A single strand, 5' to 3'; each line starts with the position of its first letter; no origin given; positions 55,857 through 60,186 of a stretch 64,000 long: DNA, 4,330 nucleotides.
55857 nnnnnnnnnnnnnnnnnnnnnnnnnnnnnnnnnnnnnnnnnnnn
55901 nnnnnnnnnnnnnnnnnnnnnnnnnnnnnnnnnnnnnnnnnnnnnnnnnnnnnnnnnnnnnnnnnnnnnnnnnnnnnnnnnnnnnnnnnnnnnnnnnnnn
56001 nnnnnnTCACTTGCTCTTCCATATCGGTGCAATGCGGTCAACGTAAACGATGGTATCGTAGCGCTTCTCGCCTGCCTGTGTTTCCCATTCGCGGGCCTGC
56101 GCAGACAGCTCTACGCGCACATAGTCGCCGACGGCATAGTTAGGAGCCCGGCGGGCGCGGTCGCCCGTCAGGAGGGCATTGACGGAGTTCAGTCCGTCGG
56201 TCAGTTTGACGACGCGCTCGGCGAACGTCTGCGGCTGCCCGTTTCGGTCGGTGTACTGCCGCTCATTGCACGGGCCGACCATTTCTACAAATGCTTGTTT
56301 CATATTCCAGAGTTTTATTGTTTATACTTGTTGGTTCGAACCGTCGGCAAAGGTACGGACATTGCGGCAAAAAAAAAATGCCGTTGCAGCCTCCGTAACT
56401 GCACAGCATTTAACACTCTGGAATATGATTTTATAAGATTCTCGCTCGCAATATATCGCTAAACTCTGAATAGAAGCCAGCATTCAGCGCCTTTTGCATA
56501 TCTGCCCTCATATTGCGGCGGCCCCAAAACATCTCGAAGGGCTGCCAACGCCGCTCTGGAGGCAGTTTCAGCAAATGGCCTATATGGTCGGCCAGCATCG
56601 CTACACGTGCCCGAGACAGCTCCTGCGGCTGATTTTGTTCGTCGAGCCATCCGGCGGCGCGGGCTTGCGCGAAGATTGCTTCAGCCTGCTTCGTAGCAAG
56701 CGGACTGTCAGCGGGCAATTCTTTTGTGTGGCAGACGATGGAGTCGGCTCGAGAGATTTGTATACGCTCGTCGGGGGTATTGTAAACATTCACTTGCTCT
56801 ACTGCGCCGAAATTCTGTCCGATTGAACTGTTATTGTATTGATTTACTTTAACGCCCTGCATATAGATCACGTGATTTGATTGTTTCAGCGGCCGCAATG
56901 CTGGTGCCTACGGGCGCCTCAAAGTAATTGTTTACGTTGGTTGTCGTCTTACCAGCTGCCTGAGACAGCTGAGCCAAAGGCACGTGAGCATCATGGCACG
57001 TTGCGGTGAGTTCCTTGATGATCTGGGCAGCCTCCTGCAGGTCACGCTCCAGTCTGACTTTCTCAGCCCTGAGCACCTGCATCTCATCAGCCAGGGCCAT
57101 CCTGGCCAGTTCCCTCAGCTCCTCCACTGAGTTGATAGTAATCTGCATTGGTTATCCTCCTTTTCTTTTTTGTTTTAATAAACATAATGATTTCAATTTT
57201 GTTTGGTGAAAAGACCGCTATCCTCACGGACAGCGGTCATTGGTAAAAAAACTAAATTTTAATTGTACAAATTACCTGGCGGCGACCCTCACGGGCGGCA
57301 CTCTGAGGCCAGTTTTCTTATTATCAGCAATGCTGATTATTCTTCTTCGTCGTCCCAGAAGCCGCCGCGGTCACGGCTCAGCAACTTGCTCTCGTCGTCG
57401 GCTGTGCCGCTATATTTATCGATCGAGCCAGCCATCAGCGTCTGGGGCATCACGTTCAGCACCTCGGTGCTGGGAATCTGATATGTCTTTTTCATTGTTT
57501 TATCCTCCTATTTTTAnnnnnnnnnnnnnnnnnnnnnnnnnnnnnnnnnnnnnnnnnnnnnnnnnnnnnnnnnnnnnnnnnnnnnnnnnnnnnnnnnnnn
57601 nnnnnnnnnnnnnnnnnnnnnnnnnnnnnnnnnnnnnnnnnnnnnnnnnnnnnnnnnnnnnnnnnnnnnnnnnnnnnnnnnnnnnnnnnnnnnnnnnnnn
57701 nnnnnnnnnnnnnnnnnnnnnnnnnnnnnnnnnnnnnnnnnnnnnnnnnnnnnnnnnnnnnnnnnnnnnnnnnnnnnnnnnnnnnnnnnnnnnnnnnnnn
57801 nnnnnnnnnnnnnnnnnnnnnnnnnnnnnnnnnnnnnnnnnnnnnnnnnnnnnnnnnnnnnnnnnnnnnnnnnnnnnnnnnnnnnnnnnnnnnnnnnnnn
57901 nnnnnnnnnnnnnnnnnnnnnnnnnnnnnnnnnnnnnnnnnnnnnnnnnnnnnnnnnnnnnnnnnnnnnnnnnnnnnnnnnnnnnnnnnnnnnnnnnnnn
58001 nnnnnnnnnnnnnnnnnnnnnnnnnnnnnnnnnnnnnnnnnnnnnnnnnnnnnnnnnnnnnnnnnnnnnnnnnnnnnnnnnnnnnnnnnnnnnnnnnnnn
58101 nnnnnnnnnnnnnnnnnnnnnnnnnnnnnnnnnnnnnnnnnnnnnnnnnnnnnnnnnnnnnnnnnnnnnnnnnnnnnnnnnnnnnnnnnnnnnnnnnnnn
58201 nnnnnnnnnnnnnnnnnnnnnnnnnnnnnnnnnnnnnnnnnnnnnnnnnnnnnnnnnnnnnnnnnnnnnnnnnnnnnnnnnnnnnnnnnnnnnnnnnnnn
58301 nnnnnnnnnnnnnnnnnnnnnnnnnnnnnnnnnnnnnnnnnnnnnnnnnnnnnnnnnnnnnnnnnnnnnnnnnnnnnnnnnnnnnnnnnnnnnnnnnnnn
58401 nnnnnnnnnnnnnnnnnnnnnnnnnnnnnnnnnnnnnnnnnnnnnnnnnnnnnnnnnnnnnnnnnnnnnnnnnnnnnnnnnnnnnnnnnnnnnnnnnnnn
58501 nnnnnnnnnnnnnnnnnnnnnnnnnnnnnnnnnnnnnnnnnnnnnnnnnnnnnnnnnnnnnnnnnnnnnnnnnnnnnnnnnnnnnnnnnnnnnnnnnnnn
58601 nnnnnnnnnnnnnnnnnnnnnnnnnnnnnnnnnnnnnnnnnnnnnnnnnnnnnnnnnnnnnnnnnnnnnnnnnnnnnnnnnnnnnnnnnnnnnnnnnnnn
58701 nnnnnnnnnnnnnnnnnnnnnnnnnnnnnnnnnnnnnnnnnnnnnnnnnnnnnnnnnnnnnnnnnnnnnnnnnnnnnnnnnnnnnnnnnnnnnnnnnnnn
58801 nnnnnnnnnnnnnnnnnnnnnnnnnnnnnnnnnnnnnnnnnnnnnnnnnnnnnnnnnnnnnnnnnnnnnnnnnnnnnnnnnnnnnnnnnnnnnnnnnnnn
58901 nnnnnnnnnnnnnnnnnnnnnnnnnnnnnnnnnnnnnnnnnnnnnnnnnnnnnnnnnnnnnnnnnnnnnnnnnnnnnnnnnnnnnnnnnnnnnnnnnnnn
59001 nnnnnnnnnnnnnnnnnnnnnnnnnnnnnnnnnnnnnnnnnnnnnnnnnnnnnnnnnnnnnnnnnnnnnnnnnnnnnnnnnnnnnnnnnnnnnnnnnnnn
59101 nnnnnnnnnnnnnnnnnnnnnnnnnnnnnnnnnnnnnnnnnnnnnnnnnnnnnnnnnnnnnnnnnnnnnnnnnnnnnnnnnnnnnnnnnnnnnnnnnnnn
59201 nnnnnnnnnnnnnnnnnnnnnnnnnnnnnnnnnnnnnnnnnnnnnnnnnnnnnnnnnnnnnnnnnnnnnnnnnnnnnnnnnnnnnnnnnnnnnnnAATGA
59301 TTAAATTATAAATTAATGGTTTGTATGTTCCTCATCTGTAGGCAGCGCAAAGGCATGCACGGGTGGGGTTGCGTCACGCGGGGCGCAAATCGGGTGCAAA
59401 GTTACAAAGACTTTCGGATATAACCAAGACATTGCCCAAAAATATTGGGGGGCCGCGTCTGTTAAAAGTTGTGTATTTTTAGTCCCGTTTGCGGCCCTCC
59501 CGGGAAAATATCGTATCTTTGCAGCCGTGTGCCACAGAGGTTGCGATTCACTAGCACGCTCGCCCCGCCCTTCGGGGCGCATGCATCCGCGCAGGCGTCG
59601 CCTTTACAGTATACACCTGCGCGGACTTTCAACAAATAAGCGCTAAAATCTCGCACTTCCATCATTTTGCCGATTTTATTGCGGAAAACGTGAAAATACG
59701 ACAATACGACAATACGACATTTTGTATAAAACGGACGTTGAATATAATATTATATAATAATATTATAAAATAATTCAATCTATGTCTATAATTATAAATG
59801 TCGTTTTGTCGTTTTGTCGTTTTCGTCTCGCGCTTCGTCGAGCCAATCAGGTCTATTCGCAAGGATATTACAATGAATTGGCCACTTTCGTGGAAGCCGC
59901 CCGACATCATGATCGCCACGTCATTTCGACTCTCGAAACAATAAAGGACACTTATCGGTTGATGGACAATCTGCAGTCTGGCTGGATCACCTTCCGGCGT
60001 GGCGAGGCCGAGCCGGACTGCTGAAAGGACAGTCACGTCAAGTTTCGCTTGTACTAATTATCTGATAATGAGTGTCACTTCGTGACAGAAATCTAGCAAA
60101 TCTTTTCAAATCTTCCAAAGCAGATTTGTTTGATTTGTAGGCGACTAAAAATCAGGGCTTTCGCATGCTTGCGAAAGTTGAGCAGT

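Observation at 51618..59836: Integrase-less replication plus wall-hydrolase module that looks like a satellite or self-replicating element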

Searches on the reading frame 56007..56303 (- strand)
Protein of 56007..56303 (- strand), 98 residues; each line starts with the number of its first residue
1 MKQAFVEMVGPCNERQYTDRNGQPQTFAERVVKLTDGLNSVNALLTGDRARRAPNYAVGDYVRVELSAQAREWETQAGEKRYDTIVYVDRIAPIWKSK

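Call 5: search_protein_families(library=pfam, proteins=[window:56007-56303:-], max_evalue=0.01)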
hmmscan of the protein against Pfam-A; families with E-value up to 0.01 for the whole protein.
window:56007-56303:- (98 aa): 2 families
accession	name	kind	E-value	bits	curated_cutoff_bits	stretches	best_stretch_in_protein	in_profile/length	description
PF00436.31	SSB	-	0.00011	22.6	26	1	55-92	65-102/104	Single-strand binding protein family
PF11325.14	DUF3127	-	0.00028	21.5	27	1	16-85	14-79/85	Domain of unknown function (DUF3127)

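Call 6: search_protein_families(library=ncbifam, proteins=[window:56007-56303:-], max_evalue=0.01)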
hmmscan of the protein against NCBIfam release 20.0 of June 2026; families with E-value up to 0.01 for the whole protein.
window:56007-56303:- (98 aa): 3 families
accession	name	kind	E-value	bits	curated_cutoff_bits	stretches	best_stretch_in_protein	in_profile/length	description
NF006533.0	PRK09010.1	subfamily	0.00042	20.3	260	0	47-89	62-104/177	single-stranded DNA-binding protein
NF004972.0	PRK06341.1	equivalog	0.00066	19.7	254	0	59-88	75-104/166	single-stranded DNA-binding protein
TIGR00621.2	ssb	subfamily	0.0039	17.5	53.95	0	59-91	72-104/165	single-stranded DNA-binding protein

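Call 11: search_protein_families(library=phrogs, proteins=[window:56007-56303:-], max_evalue=0.001)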
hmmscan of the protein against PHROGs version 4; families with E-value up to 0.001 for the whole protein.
window:56007-56303:- (98 aa): 2 families
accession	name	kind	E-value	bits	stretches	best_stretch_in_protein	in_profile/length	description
phrog_4932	-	DNA, RNA and nucleotide metabolism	0.00016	22.8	1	40-83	37-80/117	single strand DNA binding protein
phrog_44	-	DNA, RNA and nucleotide metabolism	0.00038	21.3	0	58-93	154-189/271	single strand DNA binding protein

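Call 81: search_protein_families(library=padloc, proteins=[window:56007-56303:-], max_evalue=0.001)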
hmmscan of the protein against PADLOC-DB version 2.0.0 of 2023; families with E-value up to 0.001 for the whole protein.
window:56007-56303:- (98 aa): 0 families

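Call 119: search_solved_structures(query=window:56007-56303:-, max_evalue=10)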
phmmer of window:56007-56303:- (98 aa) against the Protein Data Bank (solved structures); distinct sequences matched with E-value up to 10: 17.
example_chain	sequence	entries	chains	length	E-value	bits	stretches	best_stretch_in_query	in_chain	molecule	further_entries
3k0x_A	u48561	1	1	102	0.1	16.2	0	2-43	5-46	Protein Ten1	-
5yun_A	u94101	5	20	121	0.1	16.2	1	54-89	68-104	Single-stranded DNA-binding protein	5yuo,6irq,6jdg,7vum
7f25_A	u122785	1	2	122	0.11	16.1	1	47-94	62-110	Single-stranded DNA-binding protein 1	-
3kf6_B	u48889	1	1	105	0.12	16.1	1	4-86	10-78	Protein ten1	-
1sru_A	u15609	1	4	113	0.32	14.7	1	44-89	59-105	Single-strand binding protein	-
1eyg_A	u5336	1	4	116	0.34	14.6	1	44-89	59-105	SINGLE-STRAND DNA-BINDING PROTEIN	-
1kaw_A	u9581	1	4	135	0.48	14.1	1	44-89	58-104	SINGLE-STRANDED DNA BINDING PROTEIN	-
1qvc_A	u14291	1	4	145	0.54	13.9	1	44-89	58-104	SINGLE STRANDED DNA BINDING PROTEIN MONOMER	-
6spb_D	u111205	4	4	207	0.73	13.5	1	26-83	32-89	50S ribosomal protein L3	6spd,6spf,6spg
7unr_D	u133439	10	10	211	0.73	13.5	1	26-83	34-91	50S ribosomal protein L3 | Large ribosomal subunit protein uL3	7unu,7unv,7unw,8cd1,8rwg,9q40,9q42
1eqq_A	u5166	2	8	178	0.8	13.4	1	44-89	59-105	SINGLE STRANDED DNA BINDING PROTEIN | Single-stranded DNA-binding protein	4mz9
3ahh_A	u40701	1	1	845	1.3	12.8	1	36-85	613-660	Xylulose 5-phosphate/fructose 6-phosphate phosphoketolase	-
3ahj_A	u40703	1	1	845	1.3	12.7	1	36-85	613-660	Xylulose 5-phosphate/fructose 6-phosphate phosphoketolase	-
3ahi_A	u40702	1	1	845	1.3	12.7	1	36-85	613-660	Xylulose 5-phosphate/fructose 6-phosphate phosphoketolase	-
3ahg_A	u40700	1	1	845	1.3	12.7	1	36-85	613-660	Xylulose 5-phosphate/fructose 6-phosphate phosphoketolase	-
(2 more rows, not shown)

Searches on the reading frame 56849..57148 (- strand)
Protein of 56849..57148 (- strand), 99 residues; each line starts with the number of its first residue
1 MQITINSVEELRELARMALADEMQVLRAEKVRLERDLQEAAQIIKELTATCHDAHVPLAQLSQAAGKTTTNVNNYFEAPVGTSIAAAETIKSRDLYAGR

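Call 5: search_protein_families(library=pfam, proteins=[window:56849-57148:-], max_evalue=0.01)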
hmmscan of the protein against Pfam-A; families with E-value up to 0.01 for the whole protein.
window:56849-57148:- (99 aa): 2 families
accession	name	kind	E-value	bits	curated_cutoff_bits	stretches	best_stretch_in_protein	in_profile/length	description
PF10473.14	CENP-F_leu_zip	-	0.001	19.6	34.5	1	9-63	62-115/140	Leucine-rich repeats of kinetochore protein Cenp-F/LEK1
PF05911.16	FPP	-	0.0094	14.7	40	0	13-87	768-842/871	Filament-like plant protein, long coiled-coil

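Call 6: search_protein_families(library=ncbifam, proteins=[window:56849-57148:-], max_evalue=0.01)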
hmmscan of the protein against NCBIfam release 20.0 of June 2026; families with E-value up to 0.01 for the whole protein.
window:56849-57148:- (99 aa): 0 families

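Call 11: search_protein_families(library=phrogs, proteins=[window:56849-57148:-], max_evalue=0.001)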
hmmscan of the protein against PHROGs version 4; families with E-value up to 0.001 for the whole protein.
window:56849-57148:- (99 aa): 0 families

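Call 81: search_protein_families(library=padloc, proteins=[window:56849-57148:-], max_evalue=0.001)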
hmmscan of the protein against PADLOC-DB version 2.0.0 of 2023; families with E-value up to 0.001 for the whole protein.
window:56849-57148:- (99 aa): 0 families

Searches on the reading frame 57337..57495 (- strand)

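Call 123: search_protein_families(library=ncbifam, proteins=[window:57337-57495:-], max_evalue=1)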
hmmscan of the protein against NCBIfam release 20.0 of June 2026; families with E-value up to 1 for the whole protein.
window:57337-57495:- (52 aa): 1 family
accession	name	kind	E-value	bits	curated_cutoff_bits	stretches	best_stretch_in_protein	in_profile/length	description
NF033524.1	lasso_PadeA_fam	subfamily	0.041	13.6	27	1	2-19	1-17/30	paeninodin family lasso peptide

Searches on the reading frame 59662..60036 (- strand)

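Call 5: search_protein_families(library=pfam, proteins=[window:59662-60036:-], max_evalue=0.01)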
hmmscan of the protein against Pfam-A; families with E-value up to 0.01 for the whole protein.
window:59662-60036:- (124 aa): 0 families

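Call 6: search_protein_families(library=ncbifam, proteins=[window:59662-60036:-], max_evalue=0.01)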
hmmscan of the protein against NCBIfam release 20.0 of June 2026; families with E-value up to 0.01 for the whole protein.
window:59662-60036:- (124 aa): 1 family
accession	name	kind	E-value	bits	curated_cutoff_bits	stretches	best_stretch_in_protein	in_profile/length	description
NF045885.1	PhCholSynBorr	equivalog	0.0074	16.2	400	1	45-121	92-168/234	phosphatidylcholine synthase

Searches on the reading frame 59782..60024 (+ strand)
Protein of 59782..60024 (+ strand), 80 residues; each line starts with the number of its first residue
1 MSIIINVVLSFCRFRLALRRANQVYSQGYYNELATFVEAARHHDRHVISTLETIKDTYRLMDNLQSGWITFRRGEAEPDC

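Call 42: search_protein_families(library=pfam, proteins=[window:59824-60021:+], max_evalue=10)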
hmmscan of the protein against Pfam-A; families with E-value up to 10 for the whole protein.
seq(66 aa): 1 family
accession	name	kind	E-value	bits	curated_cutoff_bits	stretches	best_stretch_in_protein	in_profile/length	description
PF12632.12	Vezatin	-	0.24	11.3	22.3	1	5-43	44-82/282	Mysoin-binding motif of peroxisomes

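Call 123: search_protein_families(library=ncbifam, proteins=[window:59782-60024:+], max_evalue=1)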
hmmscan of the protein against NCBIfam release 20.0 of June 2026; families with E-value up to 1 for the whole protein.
window:59782-60024:+ (80 aa): 0 families
